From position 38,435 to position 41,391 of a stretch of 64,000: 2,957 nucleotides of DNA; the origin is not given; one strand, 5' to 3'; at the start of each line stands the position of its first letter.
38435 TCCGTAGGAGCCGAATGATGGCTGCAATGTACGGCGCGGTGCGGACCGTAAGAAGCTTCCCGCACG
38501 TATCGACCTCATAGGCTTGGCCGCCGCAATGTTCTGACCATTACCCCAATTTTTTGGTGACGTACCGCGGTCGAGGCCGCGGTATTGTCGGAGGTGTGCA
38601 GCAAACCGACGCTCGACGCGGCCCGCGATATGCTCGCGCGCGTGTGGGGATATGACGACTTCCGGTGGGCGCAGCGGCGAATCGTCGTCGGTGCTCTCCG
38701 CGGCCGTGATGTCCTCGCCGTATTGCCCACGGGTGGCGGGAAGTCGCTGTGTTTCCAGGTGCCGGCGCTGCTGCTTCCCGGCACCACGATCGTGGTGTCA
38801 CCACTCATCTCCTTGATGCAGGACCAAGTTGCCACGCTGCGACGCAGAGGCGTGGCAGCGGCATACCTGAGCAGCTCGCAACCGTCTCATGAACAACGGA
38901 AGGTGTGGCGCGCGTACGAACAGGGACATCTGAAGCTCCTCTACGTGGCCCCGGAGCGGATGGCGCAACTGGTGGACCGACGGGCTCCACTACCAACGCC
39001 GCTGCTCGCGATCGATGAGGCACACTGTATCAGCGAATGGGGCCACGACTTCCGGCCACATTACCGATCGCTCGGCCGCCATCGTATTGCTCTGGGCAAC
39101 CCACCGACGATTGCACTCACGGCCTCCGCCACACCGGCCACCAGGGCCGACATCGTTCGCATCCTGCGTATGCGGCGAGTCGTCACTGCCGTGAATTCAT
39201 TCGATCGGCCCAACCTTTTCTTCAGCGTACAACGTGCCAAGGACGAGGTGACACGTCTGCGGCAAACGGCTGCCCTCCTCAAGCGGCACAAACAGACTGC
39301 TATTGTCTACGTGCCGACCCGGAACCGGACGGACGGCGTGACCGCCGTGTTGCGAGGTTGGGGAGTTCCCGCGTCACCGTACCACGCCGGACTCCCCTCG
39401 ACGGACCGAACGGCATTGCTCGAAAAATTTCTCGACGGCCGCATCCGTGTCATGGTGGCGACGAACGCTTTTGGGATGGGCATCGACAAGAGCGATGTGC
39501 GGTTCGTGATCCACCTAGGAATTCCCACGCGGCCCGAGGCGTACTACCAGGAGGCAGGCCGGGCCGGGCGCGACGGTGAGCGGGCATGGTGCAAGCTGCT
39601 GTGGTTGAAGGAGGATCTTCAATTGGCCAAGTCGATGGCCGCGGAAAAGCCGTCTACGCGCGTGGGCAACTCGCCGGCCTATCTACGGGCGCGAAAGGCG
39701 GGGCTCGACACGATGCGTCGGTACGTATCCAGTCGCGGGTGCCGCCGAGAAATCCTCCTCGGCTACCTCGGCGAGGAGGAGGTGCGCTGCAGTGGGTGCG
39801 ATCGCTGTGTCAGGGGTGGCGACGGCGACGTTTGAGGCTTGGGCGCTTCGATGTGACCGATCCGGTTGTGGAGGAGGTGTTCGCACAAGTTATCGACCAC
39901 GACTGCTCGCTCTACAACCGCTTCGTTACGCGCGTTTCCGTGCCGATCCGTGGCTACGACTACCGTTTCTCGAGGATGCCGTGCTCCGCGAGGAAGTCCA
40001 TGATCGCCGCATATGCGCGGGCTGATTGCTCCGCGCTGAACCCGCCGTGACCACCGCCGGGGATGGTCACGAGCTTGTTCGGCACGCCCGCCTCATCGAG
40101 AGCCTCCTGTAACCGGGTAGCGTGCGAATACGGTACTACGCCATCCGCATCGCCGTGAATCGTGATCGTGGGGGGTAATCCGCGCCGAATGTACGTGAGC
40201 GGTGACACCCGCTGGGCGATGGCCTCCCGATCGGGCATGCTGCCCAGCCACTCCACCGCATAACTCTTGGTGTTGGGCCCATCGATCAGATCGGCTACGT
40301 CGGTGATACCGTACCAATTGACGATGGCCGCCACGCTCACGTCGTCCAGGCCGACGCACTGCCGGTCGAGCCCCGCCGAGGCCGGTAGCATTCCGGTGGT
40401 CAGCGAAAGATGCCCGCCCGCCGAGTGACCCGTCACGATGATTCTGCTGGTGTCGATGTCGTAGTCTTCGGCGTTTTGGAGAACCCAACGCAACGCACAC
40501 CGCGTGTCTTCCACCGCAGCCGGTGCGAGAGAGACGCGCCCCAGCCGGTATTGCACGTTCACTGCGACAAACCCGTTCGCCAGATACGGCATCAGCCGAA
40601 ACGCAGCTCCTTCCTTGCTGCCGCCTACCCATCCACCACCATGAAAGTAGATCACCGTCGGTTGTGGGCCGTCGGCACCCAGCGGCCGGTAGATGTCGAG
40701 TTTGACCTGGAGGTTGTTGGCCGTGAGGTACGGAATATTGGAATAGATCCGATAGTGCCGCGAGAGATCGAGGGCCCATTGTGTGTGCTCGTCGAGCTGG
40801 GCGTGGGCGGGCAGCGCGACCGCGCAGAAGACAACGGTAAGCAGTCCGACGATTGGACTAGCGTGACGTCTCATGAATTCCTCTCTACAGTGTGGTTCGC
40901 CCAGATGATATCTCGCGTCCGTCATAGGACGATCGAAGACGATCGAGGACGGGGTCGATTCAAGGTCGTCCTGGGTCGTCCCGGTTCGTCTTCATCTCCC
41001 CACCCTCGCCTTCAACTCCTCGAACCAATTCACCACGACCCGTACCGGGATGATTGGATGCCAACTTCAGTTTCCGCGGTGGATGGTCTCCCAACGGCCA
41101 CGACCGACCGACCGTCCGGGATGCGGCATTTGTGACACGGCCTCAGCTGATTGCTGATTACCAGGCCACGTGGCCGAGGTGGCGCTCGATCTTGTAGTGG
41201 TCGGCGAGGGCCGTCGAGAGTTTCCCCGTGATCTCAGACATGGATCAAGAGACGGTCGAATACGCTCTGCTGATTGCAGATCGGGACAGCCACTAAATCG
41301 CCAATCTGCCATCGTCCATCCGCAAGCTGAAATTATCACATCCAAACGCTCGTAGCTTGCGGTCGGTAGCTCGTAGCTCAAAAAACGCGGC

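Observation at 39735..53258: Diverged direct repeat of the recQ 3' end brackets a ~13.3 kb accessory segment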

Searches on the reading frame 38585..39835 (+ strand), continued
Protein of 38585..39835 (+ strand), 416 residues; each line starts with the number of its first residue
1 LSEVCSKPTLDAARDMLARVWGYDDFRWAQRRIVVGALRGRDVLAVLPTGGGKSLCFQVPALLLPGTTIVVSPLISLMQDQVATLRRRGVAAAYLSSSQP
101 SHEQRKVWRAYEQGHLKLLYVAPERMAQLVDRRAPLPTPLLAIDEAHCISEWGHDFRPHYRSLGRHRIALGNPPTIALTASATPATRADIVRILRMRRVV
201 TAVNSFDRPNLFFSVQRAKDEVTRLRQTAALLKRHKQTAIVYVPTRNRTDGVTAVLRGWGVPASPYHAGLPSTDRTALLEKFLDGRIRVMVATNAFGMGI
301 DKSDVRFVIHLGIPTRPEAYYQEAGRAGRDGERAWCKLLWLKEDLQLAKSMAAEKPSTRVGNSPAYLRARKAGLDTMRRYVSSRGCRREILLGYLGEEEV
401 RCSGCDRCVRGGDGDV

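Call 41: find_encoding_contigs(protein=P0014, flank=10000, max_places=4)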
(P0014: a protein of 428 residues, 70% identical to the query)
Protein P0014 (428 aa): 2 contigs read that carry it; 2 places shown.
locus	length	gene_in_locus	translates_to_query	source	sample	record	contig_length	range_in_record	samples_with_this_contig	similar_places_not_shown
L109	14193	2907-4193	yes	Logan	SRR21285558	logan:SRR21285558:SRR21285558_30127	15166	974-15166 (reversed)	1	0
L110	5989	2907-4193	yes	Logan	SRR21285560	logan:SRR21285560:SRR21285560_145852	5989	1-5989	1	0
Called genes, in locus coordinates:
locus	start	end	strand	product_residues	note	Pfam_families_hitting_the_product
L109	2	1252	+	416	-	?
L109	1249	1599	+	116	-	PF23544:AtuA_ferredoxin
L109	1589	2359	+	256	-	PF00378:ECH_1, PF16113:ECH_2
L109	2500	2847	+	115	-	PF13248:Zn_ribbon_3, PF13240:Zn_Ribbon_1 (weak)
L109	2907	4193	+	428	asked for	PF00270:DEAD, PF00271:Helicase_C, PF16124:RecQ_Zn_bind (weak)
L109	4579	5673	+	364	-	-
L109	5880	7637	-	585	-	PF08448:PAS_4, PF08447:PAS_3 (faint), PF00989:PAS, PF13188:PAS_8, PF13426:PAS_9, PF00989:PAS, PF08448:PAS_4 (weak), PF13426:PAS_9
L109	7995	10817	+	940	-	PF00675:Peptidase_M16, PF05193:Peptidase_M16_C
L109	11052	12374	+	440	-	PF01972:SDH_protease, PF25145:NfeD1b_N, PF24961:NfeD_membrane, PF01957:NfeD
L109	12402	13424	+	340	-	PF12127:FloA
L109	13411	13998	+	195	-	-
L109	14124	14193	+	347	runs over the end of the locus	?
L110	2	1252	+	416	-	?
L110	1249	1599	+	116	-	PF23544:AtuA_ferredoxin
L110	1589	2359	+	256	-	PF00378:ECH_1, PF16113:ECH_2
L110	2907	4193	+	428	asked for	PF00270:DEAD, PF00271:Helicase_C, PF16124:RecQ_Zn_bind (weak)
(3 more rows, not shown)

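Call 42: find_encoding_contigs(protein=P0015, flank=10000, max_places=4)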
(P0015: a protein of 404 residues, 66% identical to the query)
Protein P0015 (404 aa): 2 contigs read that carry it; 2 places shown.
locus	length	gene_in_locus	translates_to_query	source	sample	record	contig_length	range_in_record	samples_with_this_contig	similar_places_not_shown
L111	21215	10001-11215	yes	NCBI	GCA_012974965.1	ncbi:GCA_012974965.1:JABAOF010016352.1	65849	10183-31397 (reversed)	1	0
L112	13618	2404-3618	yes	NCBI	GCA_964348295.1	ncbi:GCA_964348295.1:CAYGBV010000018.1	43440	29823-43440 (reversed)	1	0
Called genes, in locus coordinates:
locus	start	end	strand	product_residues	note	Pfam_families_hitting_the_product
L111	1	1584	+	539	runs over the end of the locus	PF01039:Carboxyl_trans, PF03255:ACCA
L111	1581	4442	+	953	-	PF00082:Peptidase_S8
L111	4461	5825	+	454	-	PF07287:AtuA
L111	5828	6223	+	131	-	PF23544:AtuA_ferredoxin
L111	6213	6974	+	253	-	PF00378:ECH_1, PF16113:ECH_2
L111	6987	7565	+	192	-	-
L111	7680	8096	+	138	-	PF00583:Acetyltransf_1, PF13302:Acetyltransf_3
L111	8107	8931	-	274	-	PF03544:TonB_C, PF13371:TPR_9 (weak)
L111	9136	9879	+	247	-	-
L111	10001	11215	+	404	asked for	PF00270:DEAD, PF00271:Helicase_C, PF16124:RecQ_Zn_bind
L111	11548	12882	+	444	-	PF01972:SDH_protease, PF25145:NfeD1b_N, PF00574:CLP_protease (weak), PF24961:NfeD_membrane, PF01957:NfeD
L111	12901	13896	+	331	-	PF12127:FloA, PF02403:Seryl_tRNA_N (faint)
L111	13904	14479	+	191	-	-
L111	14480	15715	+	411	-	PF02771:Acyl-CoA_dh_N, PF02770:Acyl-CoA_dh_M, PF00441:Acyl-CoA_dh_1, PF08028:Acyl-CoA_dh_2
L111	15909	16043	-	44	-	-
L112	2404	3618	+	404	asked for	PF00270:DEAD, PF00271:Helicase_C, PF16124:RecQ_Zn_bind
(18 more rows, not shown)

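Call 43: find_encoding_contigs(protein=P0017, flank=10000, max_places=4)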
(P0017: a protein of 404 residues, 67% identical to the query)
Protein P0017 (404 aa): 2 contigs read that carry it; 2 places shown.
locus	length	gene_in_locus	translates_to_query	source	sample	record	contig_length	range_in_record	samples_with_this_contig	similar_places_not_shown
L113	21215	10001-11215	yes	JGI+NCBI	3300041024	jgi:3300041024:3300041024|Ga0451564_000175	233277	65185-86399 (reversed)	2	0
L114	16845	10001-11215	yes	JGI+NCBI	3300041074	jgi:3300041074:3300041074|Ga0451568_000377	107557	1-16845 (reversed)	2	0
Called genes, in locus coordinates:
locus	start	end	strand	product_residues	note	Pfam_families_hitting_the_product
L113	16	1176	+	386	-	PF18854:baeRF_family10, PF18856:baeRF_family12 (weak)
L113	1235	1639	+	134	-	PF02310:B12-binding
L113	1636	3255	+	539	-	PF01039:Carboxyl_trans, PF03255:ACCA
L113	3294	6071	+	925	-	PF00082:Peptidase_S8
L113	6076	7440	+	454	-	PF07287:AtuA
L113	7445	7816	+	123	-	PF23544:AtuA_ferredoxin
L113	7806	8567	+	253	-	PF00378:ECH_1, PF16113:ECH_2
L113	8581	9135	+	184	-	-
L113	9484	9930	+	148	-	-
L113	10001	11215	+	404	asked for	PF00270:DEAD, PF00271:Helicase_C, PF16124:RecQ_Zn_bind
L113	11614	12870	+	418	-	PF01972:SDH_protease, PF25145:NfeD1b_N, PF24961:NfeD_membrane, PF01957:NfeD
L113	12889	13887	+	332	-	PF12127:FloA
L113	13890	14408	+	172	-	-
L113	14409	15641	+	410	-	PF02771:Acyl-CoA_dh_N, PF02770:Acyl-CoA_dh_M, PF00441:Acyl-CoA_dh_1, PF08028:Acyl-CoA_dh_2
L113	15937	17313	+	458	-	PF02369:Big_1 (faint), PF02368:Big_2, PF22359:Big-like (faint), PF02368:Big_2 (weak)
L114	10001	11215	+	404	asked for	PF00270:DEAD, PF00271:Helicase_C, PF16124:RecQ_Zn_bind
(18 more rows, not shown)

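Call 86: find_encoding_contigs(protein=P0002, flank=10000, max_places=4)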
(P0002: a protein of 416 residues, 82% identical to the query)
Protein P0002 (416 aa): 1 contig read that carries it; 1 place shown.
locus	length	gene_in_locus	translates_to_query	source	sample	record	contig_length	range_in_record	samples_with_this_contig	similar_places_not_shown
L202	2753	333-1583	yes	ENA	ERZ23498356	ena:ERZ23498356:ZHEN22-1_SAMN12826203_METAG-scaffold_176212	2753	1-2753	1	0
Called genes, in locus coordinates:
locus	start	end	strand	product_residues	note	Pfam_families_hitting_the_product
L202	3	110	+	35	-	?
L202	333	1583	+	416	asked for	PF00270:DEAD, PF00271:Helicase_C, PF16124:RecQ_Zn_bind (weak)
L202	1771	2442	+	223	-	PF02368:Big_2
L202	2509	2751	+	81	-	?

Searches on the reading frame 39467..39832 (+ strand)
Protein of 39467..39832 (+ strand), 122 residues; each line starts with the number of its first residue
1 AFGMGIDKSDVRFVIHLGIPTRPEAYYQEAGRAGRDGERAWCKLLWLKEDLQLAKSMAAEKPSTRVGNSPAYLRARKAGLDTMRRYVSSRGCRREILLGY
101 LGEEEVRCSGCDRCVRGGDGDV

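Call 48: find_related_loci(query=window:39467-39832:+, collection=viral_contigs, flank=10000)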
Query window:39467-39832:+ (122 aa) in viral_contigs; peptide patterns used: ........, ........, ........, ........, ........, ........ (x = any residue, [..] = any of these).
131 stretches matched a pattern; 116 encode a relative of the query (tblastn E <= 1e-3); the best 80 are kept; 80 distinct loci.
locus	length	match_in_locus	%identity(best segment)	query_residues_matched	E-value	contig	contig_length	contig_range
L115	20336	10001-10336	41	1-116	1e-25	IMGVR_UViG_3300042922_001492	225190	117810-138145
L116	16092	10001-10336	45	1-114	7e-25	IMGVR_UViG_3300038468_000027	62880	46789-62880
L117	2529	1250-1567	43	1-114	2e-24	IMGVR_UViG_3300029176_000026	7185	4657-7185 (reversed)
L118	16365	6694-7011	45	1-114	5e-24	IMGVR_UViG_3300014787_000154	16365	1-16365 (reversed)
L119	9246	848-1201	42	1-114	6e-24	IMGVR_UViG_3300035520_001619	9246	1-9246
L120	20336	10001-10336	43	1-117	1e-23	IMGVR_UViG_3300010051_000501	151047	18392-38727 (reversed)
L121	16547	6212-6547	45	1-118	1e-23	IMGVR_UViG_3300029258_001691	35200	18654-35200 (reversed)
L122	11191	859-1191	40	1-115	2e-23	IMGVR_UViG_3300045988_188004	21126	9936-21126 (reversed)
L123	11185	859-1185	43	1-114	2e-23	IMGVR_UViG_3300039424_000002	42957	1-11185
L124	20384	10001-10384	43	1-116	3e-23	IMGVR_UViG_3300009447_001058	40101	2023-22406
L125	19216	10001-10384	43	1-116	3e-23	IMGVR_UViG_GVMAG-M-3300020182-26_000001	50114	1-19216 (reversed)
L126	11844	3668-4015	39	1-114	1e-22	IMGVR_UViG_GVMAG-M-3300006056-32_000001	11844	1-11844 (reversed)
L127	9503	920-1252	43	1-115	2e-22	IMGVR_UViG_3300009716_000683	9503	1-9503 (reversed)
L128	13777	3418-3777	45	1-115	3e-22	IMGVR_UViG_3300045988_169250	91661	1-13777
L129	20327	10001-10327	40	1-114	7e-22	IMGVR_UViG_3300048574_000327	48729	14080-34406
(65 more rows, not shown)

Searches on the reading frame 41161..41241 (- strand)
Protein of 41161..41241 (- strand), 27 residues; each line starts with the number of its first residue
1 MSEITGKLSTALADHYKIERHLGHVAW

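Call 78: search_protein_families(library=pfam, proteins=[window:41161-41241:-], max_evalue=1)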
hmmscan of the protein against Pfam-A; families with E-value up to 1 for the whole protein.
seq(27 aa): 0 families
